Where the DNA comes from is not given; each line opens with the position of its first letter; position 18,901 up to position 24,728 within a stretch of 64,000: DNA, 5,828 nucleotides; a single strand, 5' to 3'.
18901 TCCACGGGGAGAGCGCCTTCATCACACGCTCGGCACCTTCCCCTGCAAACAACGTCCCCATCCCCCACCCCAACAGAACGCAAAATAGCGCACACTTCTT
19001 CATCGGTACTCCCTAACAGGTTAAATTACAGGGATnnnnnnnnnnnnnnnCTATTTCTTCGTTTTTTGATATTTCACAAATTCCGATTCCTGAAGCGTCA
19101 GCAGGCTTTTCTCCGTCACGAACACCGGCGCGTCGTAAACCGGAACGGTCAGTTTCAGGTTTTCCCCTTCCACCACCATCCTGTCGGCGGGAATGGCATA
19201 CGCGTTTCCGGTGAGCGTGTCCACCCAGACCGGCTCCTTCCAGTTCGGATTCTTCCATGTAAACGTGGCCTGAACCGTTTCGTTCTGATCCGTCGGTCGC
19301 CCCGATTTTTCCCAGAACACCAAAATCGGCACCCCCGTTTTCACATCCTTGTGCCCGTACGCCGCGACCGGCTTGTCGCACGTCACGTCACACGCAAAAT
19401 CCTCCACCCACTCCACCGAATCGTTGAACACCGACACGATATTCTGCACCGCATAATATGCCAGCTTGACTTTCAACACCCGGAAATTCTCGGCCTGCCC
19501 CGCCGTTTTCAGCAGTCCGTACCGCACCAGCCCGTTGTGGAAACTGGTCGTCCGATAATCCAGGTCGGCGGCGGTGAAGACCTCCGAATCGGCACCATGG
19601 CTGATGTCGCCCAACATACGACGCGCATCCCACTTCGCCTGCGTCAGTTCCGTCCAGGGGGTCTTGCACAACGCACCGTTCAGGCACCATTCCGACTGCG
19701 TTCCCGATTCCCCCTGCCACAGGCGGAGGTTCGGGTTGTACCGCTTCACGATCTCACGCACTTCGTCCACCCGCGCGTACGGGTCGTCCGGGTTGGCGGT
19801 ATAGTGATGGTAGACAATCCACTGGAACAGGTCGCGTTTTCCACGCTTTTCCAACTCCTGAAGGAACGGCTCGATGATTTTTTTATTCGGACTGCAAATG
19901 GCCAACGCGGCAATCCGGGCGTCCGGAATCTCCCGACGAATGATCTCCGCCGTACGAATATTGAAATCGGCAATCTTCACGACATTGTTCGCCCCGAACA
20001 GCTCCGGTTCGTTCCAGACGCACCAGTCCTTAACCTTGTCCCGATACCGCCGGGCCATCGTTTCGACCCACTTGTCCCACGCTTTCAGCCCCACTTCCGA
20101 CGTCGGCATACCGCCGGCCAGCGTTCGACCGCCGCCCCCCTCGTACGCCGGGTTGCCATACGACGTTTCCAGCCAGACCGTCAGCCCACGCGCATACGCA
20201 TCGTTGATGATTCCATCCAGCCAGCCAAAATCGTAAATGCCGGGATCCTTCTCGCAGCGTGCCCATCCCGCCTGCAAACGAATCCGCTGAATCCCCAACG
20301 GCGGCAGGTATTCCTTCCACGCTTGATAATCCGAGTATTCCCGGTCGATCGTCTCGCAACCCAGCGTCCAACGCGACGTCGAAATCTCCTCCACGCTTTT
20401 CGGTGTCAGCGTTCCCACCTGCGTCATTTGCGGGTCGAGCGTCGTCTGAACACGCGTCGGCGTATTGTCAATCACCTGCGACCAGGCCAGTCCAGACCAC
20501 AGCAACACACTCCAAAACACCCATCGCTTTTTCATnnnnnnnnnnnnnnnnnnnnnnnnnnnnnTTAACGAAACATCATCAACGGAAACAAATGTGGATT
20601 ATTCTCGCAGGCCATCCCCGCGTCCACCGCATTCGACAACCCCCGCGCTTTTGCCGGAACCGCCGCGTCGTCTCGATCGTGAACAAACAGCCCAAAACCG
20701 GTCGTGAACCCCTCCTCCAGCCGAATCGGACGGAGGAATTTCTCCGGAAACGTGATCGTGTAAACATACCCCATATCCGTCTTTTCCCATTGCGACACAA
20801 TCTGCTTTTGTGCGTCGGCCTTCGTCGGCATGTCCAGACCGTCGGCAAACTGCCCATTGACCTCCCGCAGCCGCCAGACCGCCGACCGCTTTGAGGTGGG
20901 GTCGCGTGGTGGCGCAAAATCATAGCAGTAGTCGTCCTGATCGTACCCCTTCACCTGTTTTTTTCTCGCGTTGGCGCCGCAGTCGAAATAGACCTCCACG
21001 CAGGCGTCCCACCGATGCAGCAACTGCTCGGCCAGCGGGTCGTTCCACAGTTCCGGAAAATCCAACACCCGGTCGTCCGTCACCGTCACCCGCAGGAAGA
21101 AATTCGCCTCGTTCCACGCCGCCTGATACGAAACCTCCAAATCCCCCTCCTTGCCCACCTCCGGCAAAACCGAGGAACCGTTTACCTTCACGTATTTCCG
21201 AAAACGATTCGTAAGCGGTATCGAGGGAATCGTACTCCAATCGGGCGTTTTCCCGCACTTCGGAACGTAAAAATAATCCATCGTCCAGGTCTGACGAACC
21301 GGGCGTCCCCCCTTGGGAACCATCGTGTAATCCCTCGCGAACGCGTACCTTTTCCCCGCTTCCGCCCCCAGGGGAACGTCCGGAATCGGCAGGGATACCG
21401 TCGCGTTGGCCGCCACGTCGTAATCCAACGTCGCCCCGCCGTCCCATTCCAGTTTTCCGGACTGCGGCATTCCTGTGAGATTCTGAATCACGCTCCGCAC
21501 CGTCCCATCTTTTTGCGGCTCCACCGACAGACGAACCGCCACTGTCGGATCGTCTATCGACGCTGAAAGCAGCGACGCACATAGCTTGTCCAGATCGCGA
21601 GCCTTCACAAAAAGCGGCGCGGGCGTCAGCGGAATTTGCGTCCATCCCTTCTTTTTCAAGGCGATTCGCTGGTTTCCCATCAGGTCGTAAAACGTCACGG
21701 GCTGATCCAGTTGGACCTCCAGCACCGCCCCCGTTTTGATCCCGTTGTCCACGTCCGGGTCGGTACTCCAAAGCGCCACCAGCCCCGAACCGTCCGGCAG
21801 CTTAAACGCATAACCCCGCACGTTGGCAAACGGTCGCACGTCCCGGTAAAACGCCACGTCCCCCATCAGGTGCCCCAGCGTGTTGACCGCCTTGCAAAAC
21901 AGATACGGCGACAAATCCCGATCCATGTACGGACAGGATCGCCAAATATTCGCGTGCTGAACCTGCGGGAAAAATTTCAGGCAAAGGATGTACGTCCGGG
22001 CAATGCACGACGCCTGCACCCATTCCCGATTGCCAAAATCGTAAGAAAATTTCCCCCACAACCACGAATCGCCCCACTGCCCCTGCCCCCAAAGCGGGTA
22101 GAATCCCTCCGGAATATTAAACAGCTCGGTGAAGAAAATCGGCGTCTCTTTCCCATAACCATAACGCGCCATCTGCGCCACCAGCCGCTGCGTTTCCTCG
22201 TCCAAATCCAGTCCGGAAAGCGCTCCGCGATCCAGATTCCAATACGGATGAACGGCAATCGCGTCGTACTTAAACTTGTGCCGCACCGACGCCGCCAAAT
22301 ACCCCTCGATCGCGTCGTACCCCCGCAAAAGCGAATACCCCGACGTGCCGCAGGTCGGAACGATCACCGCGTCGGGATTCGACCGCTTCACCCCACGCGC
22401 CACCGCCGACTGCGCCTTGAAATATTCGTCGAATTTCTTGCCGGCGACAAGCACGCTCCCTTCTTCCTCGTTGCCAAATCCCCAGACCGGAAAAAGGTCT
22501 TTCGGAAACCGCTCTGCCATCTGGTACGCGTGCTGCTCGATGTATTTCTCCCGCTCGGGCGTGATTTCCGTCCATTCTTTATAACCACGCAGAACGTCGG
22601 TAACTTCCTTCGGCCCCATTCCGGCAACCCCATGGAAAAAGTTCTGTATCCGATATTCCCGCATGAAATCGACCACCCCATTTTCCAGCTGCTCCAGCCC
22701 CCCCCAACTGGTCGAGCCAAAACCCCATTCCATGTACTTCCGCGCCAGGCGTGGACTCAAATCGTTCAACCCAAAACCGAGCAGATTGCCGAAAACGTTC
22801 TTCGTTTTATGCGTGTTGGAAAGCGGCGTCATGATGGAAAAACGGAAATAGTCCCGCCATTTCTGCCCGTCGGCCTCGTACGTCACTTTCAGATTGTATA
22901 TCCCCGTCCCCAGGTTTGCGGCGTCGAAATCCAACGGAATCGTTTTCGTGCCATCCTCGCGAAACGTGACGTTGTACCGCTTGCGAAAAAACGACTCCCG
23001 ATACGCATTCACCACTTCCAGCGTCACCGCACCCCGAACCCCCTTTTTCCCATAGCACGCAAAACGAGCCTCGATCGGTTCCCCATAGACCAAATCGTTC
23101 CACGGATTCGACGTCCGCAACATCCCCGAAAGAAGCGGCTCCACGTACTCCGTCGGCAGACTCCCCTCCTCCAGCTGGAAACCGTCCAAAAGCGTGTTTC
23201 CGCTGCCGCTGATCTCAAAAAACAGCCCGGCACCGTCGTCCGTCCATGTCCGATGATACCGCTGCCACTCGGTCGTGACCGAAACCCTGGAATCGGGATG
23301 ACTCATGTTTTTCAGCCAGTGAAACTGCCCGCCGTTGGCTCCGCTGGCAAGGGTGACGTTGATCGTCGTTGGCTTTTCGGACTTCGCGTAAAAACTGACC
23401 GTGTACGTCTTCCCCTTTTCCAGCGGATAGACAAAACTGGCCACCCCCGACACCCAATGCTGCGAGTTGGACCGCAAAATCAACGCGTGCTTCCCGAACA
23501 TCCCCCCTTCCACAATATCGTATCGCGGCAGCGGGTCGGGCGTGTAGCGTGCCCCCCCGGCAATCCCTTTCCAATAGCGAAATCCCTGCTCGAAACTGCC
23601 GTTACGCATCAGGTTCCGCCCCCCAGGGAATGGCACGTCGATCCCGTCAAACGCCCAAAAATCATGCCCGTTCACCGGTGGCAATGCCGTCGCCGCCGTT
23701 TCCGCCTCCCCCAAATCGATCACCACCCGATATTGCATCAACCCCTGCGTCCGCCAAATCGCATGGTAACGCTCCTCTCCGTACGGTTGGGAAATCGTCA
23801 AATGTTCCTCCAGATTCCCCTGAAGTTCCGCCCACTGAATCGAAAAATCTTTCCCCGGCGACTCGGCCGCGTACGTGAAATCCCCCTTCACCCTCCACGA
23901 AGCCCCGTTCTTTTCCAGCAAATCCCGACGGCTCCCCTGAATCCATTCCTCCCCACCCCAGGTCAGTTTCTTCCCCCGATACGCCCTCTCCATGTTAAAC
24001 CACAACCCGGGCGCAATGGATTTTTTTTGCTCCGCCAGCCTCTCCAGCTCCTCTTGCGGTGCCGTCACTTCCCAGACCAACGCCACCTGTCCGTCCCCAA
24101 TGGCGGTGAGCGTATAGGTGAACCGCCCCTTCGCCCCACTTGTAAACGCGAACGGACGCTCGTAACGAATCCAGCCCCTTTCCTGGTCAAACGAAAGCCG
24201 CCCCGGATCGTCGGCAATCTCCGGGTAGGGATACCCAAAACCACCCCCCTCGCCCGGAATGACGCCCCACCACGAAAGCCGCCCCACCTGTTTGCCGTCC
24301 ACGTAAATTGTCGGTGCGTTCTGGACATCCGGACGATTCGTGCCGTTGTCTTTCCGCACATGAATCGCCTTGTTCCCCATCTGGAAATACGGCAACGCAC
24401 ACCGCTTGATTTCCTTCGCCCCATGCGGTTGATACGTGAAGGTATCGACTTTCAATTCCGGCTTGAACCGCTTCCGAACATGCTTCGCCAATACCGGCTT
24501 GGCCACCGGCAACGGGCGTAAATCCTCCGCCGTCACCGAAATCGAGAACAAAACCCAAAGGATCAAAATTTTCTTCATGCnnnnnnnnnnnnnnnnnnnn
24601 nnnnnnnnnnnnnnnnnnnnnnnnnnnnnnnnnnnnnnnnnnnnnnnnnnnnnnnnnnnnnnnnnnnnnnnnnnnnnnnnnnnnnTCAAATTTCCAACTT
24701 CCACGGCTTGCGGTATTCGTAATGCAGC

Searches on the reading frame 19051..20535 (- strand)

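Call 76: search_protein_families(library=pfam, proteins=[window:19051-20535:-], max_evalue=0.001)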
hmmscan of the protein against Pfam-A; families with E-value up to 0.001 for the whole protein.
window:19051-20535:- (494 aa): 1 family
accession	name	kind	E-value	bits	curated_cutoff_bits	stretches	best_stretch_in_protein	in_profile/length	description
PF02449.21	Glyco_hydro_42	-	4.6e-06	26.7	21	1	89-127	32-70/376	Beta-galactosidase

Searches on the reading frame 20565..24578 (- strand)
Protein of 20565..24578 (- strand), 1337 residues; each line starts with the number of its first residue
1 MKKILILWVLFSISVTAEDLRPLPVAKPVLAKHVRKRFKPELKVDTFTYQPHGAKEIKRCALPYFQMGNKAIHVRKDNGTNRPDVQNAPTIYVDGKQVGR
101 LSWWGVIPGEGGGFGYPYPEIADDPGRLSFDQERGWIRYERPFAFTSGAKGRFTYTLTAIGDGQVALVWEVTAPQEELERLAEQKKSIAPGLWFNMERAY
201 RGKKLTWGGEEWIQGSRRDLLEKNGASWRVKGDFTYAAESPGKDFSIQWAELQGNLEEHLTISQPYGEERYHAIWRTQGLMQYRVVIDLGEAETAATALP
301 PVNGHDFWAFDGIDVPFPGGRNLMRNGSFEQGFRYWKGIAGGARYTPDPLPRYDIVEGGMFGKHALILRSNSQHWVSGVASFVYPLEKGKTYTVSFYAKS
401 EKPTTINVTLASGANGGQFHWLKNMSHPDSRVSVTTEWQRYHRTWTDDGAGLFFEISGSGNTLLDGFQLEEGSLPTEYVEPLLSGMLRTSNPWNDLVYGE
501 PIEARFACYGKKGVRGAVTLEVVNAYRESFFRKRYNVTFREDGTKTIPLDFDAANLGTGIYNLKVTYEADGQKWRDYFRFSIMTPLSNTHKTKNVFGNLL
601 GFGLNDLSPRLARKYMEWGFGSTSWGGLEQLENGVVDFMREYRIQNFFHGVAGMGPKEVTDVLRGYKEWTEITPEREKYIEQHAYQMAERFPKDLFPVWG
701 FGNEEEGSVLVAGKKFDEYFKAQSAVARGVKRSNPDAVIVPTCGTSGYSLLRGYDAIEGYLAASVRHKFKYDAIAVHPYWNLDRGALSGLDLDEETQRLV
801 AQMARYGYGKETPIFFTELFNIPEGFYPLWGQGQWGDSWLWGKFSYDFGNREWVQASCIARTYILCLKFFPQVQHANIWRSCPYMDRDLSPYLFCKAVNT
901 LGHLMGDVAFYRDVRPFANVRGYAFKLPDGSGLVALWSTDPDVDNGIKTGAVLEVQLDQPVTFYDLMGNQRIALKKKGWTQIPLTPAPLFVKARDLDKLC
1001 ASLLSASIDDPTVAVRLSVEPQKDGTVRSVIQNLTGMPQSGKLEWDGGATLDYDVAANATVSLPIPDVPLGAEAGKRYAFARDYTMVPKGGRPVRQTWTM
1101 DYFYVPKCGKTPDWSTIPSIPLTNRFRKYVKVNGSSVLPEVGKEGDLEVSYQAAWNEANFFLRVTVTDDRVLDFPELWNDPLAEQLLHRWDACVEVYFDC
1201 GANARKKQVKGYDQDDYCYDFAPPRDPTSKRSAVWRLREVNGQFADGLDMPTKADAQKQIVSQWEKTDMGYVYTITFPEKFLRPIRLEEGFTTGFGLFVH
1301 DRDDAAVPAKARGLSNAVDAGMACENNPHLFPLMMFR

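Call 76: search_protein_families(library=pfam, proteins=[window:20565-24578:-], max_evalue=0.001)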
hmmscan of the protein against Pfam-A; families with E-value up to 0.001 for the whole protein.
window:20565-24578:- (1337 aa): 2 families
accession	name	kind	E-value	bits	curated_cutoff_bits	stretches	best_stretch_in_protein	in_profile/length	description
PF02018.23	CBM_4_9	-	1e-08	36.1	25.9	1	322-446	2-117/136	Carbohydrate binding domain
PF06452.16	CBM9_1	-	9e-05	22.9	23.4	1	1144-1312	28-161/185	Carbohydrate family 9 binding domain-like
